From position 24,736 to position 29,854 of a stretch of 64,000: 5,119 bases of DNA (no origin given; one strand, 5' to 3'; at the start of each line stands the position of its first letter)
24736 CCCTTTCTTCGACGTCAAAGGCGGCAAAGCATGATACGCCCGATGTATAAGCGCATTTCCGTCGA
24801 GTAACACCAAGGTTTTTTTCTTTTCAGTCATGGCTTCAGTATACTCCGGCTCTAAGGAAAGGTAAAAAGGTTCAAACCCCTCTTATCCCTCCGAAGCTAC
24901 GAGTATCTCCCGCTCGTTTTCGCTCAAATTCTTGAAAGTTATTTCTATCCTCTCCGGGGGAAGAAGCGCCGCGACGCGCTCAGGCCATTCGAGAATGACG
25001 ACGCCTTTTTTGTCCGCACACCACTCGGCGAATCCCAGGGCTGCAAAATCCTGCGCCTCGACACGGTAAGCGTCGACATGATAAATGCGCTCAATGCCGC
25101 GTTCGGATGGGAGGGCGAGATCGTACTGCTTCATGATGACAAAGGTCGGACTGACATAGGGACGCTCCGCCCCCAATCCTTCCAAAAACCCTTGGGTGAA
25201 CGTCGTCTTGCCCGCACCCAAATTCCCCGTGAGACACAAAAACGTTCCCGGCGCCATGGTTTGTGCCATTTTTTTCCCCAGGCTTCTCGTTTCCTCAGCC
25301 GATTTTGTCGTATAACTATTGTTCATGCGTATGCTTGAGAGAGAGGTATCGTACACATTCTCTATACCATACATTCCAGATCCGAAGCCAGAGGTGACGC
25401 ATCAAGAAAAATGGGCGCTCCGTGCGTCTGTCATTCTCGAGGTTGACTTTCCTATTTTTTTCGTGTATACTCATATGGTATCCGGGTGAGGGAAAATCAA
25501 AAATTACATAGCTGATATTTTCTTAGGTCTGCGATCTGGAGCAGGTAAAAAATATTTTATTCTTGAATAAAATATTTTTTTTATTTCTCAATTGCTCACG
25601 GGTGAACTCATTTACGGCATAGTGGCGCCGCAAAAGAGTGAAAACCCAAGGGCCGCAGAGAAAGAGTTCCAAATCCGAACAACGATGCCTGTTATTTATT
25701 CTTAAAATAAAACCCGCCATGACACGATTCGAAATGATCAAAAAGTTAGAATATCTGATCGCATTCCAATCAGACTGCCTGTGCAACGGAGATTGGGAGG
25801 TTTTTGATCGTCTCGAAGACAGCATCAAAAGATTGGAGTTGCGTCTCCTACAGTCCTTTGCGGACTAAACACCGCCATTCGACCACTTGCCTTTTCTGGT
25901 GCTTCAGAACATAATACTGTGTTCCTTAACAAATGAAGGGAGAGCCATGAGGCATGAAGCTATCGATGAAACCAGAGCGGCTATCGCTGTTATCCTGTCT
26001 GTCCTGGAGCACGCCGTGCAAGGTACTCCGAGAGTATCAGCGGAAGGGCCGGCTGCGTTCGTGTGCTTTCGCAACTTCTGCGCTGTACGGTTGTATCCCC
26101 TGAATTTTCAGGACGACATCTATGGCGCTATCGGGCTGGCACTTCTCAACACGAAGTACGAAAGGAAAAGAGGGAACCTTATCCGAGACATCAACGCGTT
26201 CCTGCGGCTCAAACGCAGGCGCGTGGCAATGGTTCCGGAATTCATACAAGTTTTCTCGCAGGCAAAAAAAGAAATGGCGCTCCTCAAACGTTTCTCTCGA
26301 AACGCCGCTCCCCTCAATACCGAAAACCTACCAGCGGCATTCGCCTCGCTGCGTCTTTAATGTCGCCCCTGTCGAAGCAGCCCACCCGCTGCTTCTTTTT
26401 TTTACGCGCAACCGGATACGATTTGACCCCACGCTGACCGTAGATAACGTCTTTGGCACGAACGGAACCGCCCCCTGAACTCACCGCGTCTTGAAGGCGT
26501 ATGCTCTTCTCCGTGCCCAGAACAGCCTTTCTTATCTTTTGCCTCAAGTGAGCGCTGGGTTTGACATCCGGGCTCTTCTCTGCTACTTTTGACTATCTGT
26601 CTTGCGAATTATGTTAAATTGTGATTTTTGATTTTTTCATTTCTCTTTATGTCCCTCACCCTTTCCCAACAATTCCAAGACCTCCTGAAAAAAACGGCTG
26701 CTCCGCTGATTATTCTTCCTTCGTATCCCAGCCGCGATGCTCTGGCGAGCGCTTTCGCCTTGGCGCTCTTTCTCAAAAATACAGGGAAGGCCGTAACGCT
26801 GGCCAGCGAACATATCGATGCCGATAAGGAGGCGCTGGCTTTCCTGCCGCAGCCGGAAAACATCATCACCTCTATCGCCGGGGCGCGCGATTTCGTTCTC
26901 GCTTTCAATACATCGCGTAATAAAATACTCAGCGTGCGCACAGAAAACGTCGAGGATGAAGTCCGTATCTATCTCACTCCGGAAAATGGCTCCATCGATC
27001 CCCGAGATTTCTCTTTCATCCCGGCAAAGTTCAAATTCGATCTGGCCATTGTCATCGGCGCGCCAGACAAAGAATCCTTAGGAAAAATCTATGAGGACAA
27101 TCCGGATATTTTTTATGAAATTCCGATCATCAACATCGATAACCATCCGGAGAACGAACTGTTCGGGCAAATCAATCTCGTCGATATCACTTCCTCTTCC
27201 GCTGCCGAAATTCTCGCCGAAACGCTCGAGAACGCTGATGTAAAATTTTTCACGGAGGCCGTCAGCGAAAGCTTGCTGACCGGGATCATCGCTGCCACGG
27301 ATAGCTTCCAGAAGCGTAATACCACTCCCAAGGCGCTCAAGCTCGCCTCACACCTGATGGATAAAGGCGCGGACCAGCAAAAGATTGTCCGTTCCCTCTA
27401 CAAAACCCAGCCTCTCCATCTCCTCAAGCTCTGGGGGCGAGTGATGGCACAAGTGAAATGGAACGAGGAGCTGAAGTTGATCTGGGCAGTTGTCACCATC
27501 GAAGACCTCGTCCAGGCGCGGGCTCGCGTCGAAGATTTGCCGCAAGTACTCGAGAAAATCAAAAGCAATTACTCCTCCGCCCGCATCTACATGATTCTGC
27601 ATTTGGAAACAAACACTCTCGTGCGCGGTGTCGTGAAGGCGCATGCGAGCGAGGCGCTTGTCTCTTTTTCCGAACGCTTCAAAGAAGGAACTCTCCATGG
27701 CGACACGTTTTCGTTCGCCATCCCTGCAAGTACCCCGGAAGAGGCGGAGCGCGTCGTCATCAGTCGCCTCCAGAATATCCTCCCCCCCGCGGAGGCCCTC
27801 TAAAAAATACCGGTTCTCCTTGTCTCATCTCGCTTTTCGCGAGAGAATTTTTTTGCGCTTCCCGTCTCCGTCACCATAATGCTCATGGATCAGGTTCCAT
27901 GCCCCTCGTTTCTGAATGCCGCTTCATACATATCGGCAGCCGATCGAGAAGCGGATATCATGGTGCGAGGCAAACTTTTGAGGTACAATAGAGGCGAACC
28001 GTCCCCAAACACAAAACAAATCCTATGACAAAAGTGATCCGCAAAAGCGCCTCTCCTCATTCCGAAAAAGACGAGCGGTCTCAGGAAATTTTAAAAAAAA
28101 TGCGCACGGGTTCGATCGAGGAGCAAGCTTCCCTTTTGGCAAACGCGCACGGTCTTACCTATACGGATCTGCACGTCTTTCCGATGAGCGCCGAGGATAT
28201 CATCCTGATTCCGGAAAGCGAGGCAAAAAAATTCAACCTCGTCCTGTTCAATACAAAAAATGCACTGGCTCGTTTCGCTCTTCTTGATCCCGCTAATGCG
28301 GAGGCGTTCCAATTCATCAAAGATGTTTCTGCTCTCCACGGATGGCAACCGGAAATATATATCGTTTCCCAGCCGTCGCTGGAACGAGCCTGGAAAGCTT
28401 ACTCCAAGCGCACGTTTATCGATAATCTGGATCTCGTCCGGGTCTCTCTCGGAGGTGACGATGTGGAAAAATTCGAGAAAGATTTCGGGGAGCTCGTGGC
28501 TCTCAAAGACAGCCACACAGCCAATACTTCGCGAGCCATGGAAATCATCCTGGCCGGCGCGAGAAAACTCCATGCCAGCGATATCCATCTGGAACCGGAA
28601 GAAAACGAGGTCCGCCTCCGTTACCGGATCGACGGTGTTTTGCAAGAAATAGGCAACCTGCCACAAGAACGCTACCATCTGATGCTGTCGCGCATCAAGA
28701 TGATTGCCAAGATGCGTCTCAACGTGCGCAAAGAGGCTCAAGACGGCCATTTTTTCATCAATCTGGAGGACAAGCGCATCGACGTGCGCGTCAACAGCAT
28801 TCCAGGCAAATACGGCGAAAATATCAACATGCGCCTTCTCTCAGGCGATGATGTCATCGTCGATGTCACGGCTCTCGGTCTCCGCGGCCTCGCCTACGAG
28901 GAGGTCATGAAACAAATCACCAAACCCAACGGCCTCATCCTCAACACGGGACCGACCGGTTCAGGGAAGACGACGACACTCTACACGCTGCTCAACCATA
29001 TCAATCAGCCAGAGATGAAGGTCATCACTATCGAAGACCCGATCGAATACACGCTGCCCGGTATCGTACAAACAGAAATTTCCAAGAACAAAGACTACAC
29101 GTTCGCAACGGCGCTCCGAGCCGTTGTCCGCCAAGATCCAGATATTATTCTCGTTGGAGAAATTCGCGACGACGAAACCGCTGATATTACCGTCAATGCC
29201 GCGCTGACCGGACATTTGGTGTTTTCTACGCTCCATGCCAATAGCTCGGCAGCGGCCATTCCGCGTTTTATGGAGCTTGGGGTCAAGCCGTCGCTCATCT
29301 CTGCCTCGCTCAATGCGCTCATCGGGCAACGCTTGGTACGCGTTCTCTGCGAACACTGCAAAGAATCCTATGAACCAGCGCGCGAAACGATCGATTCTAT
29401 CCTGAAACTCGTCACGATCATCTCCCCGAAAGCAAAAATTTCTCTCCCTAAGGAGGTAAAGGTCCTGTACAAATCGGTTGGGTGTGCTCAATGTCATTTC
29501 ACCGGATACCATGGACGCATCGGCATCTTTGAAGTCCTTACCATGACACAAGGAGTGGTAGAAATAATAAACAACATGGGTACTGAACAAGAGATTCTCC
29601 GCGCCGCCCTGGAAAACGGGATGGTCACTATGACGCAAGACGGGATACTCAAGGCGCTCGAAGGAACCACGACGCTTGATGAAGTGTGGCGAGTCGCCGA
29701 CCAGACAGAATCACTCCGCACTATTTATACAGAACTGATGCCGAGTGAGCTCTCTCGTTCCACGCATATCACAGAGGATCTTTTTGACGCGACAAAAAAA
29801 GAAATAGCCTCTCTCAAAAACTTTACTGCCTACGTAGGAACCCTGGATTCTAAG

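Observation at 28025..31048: Single 1007-aa polypeptide containing two complete GspE/PilB-type secretion ATPase modules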

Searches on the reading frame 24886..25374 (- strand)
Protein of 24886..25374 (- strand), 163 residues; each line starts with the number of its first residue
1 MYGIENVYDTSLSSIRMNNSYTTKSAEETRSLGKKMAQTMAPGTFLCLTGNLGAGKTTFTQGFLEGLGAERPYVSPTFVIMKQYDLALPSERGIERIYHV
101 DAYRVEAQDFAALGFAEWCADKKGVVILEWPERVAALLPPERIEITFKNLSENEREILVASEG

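Call 14: search_protein_families(library=pfam, proteins=[window:24886-25374:-], max_evalue=0.001)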
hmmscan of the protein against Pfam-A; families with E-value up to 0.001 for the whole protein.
window:24886-25374:- (163 aa): 1 family
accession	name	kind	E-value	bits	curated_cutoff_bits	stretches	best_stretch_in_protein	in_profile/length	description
PF02367.23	TsaE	-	3.2e-36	124.5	26.6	1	24-157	2-128/128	Threonylcarbamoyl adenosine biosynthesis protein TsaE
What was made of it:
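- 24883..25374 (-): tsaE, divergently oriented upstream flank of the conserved cassette. Pfam TsaE E 3.2e-36 (call 14).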

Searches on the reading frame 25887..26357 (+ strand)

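Call 90: search_protein_families(library=pfam, proteins=[window:25887-26357:+], max_evalue=0.1)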
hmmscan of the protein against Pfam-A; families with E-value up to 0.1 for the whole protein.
window:25887-26357:+ (157 aa): 1 family
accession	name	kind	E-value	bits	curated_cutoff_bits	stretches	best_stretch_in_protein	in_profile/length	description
PF15091.11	DUF4554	-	0.083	12.4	27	0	78-118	134-174/458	Domain of unknown function (DUF4554)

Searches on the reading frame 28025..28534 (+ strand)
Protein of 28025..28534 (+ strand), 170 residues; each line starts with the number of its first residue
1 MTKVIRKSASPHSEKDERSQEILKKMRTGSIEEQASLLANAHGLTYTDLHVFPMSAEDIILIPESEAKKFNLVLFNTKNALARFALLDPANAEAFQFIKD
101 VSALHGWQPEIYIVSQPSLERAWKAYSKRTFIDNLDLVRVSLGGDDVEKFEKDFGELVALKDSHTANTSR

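Call 87: search_protein_families(library=pfam, proteins=[window:28025-28534:+], max_evalue=1)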
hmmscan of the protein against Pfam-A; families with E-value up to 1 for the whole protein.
window:28025-28534:+ (170 aa): 1 family
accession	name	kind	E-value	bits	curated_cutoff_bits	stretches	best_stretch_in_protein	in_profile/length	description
PF05157.20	MshEN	-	0.00042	20.7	23.1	1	42-127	1-84/90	MshEN domain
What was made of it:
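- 28115..28405 (+): N1E/MshEN-like N-terminal domain (aa 31-127), present once only. PF05157 scores 20.7 bits, sub-threshold (call 87).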

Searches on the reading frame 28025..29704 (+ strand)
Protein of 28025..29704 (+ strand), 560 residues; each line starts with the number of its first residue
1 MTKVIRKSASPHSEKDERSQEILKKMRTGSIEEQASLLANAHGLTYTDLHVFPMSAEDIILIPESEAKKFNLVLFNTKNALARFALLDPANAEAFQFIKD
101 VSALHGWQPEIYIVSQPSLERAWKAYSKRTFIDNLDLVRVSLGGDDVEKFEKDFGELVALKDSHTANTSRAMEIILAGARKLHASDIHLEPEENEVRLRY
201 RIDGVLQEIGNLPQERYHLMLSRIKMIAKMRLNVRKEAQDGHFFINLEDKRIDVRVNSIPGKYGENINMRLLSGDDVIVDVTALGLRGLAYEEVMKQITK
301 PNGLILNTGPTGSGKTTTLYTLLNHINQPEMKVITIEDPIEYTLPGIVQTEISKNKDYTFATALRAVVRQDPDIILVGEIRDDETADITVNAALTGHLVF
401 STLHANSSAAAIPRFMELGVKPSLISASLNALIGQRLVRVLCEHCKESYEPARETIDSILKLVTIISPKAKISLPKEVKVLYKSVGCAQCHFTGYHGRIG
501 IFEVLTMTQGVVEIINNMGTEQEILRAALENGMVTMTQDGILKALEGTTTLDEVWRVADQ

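Call 87: search_protein_families(library=pfam, proteins=[window:28025-29704:+], max_evalue=1)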
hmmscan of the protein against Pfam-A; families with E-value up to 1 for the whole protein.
window:28025-29704:+ (560 aa): 23 families
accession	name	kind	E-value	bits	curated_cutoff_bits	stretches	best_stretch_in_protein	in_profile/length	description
PF00437.27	T2SSE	-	7.9e-112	374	24.9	1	169-556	9-370/370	Type II/IV secretion system protein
PF13401.12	AAA_22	-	0.00058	20.6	27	1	302-339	5-42/130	AAA domain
PF20720.3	nSTAND3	-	0.00062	19.9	27.2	1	291-339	7-54/155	Novel STAND NTPase 3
PF12775.13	AAA_7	-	0.0014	18.6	25.8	1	290-336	21-67/181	P-loop containing dynein motor region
PF05157.20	MshEN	-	0.0031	17.9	23.1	1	42-126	1-83/90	MshEN domain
PF25199.1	nSTAND_NTPase5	-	0.0056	16.9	34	1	299-345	38-85/145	Novel STAND NTPase 5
PF13604.12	AAA_30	-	0.0059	16.8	27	1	294-334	9-50/191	AAA domain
PF13191.12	AAA_16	-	0.015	16.3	32.6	1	301-335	22-57/167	AAA ATPase domain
PF04851.21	ResIII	-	0.038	14.3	22.5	1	290-336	11-59/164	Type III restriction enzyme, res subunit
PF13173.12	AAA_14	-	0.041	14.3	27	1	305-344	5-45/129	AAA domain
PF02492.25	cobW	-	0.051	13.6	20.7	1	308-335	6-34/180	CobW/HypB/UreG, nucleotide-binding domain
PF00004.35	AAA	-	0.087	13.7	21.2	1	306-380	2-66/131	ATPase family associated with various cellular activities (AAA)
PF13742.12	tRNA_anti_2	-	0.1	13.3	27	1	233-282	30-77/95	OB-fold nucleic acid binding domain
PF07075.17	NamZ_N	-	0.12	12.2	26.9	1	223-298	28-103/203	Exo-beta-N-acetylmuramidase NamZ, N-terminal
PF01580.24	FtsK_SpoIIIE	-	0.13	12.1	24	1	293-323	31-60/221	FtsK/SpoIIIE family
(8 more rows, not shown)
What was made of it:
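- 28547..29701 (+): module 1: N2D-1 plus CTD-1 (aa 175-559). T2SSE 374 bits (call 87).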
